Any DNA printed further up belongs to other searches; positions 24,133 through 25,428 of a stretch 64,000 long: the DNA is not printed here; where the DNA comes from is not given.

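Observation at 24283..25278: AT-rich islet encoding a membrane-tethered HNH nuclease (candidate single-gene defence/abortive-infection module)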

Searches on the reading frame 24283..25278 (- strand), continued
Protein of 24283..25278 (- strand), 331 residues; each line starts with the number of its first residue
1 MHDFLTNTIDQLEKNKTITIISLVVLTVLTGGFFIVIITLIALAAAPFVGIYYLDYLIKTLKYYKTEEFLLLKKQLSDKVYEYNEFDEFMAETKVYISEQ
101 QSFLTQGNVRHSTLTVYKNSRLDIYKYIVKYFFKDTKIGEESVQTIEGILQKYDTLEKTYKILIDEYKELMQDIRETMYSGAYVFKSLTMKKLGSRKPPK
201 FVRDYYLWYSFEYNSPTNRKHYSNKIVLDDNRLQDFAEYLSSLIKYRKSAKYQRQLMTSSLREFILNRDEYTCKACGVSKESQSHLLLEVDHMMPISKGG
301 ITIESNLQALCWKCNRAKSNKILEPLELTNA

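Call 81: search_protein_families(library=phrogs, proteins=[P0102, P0084, P0061, P0047], max_evalue=1e-8)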
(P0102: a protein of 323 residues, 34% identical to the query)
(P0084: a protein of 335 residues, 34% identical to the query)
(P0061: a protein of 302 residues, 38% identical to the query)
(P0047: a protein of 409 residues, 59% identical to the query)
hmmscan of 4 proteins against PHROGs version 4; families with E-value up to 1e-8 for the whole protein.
P0102 (323 aa): 17 families
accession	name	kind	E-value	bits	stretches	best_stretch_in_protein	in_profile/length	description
phrog_144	-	DNA, RNA and nucleotide metabolism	6.8e-17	62.7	1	247-320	61-134/175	HNH endonuclease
phrog_589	-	DNA, RNA and nucleotide metabolism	5.1e-15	56.7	1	245-321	65-141/179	HNH endonuclease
phrog_6050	-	DNA, RNA and nucleotide metabolism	1.8e-14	54.4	1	244-322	285-361/402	HNH endonuclease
phrog_5956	-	DNA, RNA and nucleotide metabolism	6.1e-14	52.9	1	247-321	36-110/138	HNH endonuclease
phrog_338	-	DNA, RNA and nucleotide metabolism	8.2e-14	52.7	1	253-321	188-262/340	HNH endonuclease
phrog_16726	-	DNA, RNA and nucleotide metabolism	1.4e-13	52.3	1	222-322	46-144/308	HNH endonuclease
phrog_8660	-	DNA, RNA and nucleotide metabolism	2.2e-13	51.7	1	248-321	102-179/196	HNH endonuclease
phrog_2214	-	DNA, RNA and nucleotide metabolism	1.8e-12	48.1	1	247-321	170-239/429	HNH endonuclease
phrog_16986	-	unknown function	2.3e-12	48.1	1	253-322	3-69/248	-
phrog_7785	-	DNA, RNA and nucleotide metabolism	4.7e-12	47.1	1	248-322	48-115/147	HNH endonuclease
phrog_1271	-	DNA, RNA and nucleotide metabolism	2.2e-11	44.8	1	261-321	257-318/361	HNH endonuclease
phrog_1035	-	DNA, RNA and nucleotide metabolism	3.8e-11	44.4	1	251-321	138-213/271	endonuclease VII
phrog_14314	-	DNA, RNA and nucleotide metabolism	9.9e-11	43.4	1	258-320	4-63/252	HNH endonuclease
phrog_2118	-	DNA, RNA and nucleotide metabolism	2.7e-10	41.3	1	246-320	152-223/301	HNH endonuclease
phrog_5718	-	DNA, RNA and nucleotide metabolism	7.1e-10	39.4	1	245-321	102-176/394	HNH endonuclease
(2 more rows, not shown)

P0084 (335 aa): 19 families
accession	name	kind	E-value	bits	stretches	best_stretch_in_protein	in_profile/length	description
phrog_6050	-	DNA, RNA and nucleotide metabolism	8.6e-18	65.3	1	244-333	277-360/402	HNH endonuclease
phrog_16726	-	DNA, RNA and nucleotide metabolism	4.9e-16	60.3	1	258-334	80-144/308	HNH endonuclease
phrog_144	-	DNA, RNA and nucleotide metabolism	1.5e-15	58.3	1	272-333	74-135/175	HNH endonuclease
phrog_589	-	DNA, RNA and nucleotide metabolism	2e-15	58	1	272-333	81-141/179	HNH endonuclease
phrog_7785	-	DNA, RNA and nucleotide metabolism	1.1e-14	55.6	1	259-333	47-114/147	HNH endonuclease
phrog_8660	-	DNA, RNA and nucleotide metabolism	4.1e-14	54.1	1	264-332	106-178/196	HNH endonuclease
phrog_1035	-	DNA, RNA and nucleotide metabolism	9.9e-14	52.8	1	271-334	149-214/271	endonuclease VII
phrog_1271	-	DNA, RNA and nucleotide metabolism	2.9e-13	50.9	1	274-333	258-318/361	HNH endonuclease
phrog_338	-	DNA, RNA and nucleotide metabolism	8.5e-13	49.4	1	274-333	194-262/340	HNH endonuclease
phrog_5956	-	DNA, RNA and nucleotide metabolism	1.1e-12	48.8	1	266-331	43-108/138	HNH endonuclease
phrog_14314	-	DNA, RNA and nucleotide metabolism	4.3e-12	47.9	1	272-332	6-63/252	HNH endonuclease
phrog_2214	-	DNA, RNA and nucleotide metabolism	1.2e-11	45.4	1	248-332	159-238/429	HNH endonuclease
phrog_333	-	DNA, RNA and nucleotide metabolism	1.9e-11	45.3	1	271-332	22-80/138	HNH endonuclease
phrog_2118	-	DNA, RNA and nucleotide metabolism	5.6e-11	43.5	1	256-332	150-223/301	HNH endonuclease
phrog_5718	-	DNA, RNA and nucleotide metabolism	2.2e-10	41.1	1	257-333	103-176/394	HNH endonuclease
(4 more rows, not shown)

P0061 (302 aa): 19 families
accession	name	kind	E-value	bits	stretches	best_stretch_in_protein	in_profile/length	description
phrog_16726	-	DNA, RNA and nucleotide metabolism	4.5e-18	67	1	218-300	67-144/308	HNH endonuclease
phrog_6050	-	DNA, RNA and nucleotide metabolism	9.4e-17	61.9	1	204-300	270-361/402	HNH endonuclease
phrog_589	-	DNA, RNA and nucleotide metabolism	1e-15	58.9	1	238-299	81-141/179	HNH endonuclease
phrog_144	-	DNA, RNA and nucleotide metabolism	2.2e-15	57.7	1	238-299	74-135/175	HNH endonuclease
phrog_1271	-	DNA, RNA and nucleotide metabolism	1.6e-14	55.1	1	236-300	254-319/361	HNH endonuclease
phrog_338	-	DNA, RNA and nucleotide metabolism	2.8e-14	54.2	1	236-300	190-263/340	HNH endonuclease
phrog_8660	-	DNA, RNA and nucleotide metabolism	4e-14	54.2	1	235-298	111-178/196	HNH endonuclease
phrog_7785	-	DNA, RNA and nucleotide metabolism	6.3e-14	53.2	1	225-299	47-114/147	HNH endonuclease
phrog_2214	-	DNA, RNA and nucleotide metabolism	6.6e-13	49.6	1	231-298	176-238/429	HNH endonuclease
phrog_1035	-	DNA, RNA and nucleotide metabolism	3.1e-12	47.9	1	41-299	46-213/271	endonuclease VII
phrog_5956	-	DNA, RNA and nucleotide metabolism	4.1e-12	47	1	231-296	42-107/138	HNH endonuclease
phrog_2118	-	DNA, RNA and nucleotide metabolism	4.5e-12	47.1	1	208-298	135-223/301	HNH endonuclease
phrog_16986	-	unknown function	3.5e-11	44.1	1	232-299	4-68/248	-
phrog_14314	-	DNA, RNA and nucleotide metabolism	4.8e-11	44.4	1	238-298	6-63/252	HNH endonuclease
phrog_119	-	DNA, RNA and nucleotide metabolism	4.3e-10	40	1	238-296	193-254/443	HNH endonuclease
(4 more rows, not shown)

P0047 (409 aa): 17 families
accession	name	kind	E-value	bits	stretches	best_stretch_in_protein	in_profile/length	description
phrog_6050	-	DNA, RNA and nucleotide metabolism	4.9e-17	62.8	1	328-405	285-360/402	HNH endonuclease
phrog_144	-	DNA, RNA and nucleotide metabolism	4.3e-15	56.8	1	332-407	62-137/175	HNH endonuclease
phrog_589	-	DNA, RNA and nucleotide metabolism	2.1e-14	54.7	1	342-405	79-141/179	HNH endonuclease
phrog_7785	-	DNA, RNA and nucleotide metabolism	2.7e-14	54.4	1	330-405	46-114/147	HNH endonuclease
phrog_16726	-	DNA, RNA and nucleotide metabolism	6.6e-14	53.3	1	338-407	80-145/308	HNH endonuclease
phrog_5956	-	DNA, RNA and nucleotide metabolism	8.8e-13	49.1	1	331-407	36-112/138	HNH endonuclease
phrog_8660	-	DNA, RNA and nucleotide metabolism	1.5e-12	49.1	1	332-405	102-179/196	HNH endonuclease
phrog_338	-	DNA, RNA and nucleotide metabolism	2.1e-12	48.1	1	335-408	199-265/340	HNH endonuclease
phrog_2214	-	DNA, RNA and nucleotide metabolism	7.3e-12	46.1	1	316-404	155-238/429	HNH endonuclease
phrog_1035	-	DNA, RNA and nucleotide metabolism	5.5e-11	43.8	1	296-408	115-216/271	endonuclease VII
phrog_1271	-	DNA, RNA and nucleotide metabolism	1.1e-10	42.4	1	339-407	251-320/361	HNH endonuclease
phrog_333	-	DNA, RNA and nucleotide metabolism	1.3e-10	42.6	1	339-404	18-80/138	HNH endonuclease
phrog_119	-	DNA, RNA and nucleotide metabolism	2e-10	41.1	1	322-402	172-254/443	HNH endonuclease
phrog_2118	-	DNA, RNA and nucleotide metabolism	2.4e-10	41.4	1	311-405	132-224/301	HNH endonuclease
phrog_14314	-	DNA, RNA and nucleotide metabolism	5.2e-10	41.1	1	344-405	6-64/252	HNH endonuclease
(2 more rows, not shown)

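Call 90: find_encoding_contigs(protein=window:24283-25278:-, flank=3000, max_places=3)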
Protein window:24283-25278:- (331 aa): 2 contigs read that carry it; 1 place shown.
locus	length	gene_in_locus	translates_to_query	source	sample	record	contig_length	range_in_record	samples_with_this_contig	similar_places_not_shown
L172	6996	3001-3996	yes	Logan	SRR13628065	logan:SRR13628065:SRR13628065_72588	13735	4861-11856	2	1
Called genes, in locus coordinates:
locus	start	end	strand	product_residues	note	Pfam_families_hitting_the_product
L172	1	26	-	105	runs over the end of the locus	-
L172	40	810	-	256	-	PF01026:TatD_DNase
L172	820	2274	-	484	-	PF00133:tRNA-synt_1, PF01921:tRNA-synt_1f (faint), PF09334:tRNA-synt_1g, PF00133:tRNA-synt_1, PF01406:tRNA-synt_1e (weak), PF19303:Anticodon_3 (faint)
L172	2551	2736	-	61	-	-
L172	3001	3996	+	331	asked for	PF01844:HNH, PF14279:HNH_5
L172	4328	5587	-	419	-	PF01204:Trehalase, PF22422:MGH1-like_GH, PF01204:Trehalase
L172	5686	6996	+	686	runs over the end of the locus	PF13365:Trypsin_2, PF00089:Trypsin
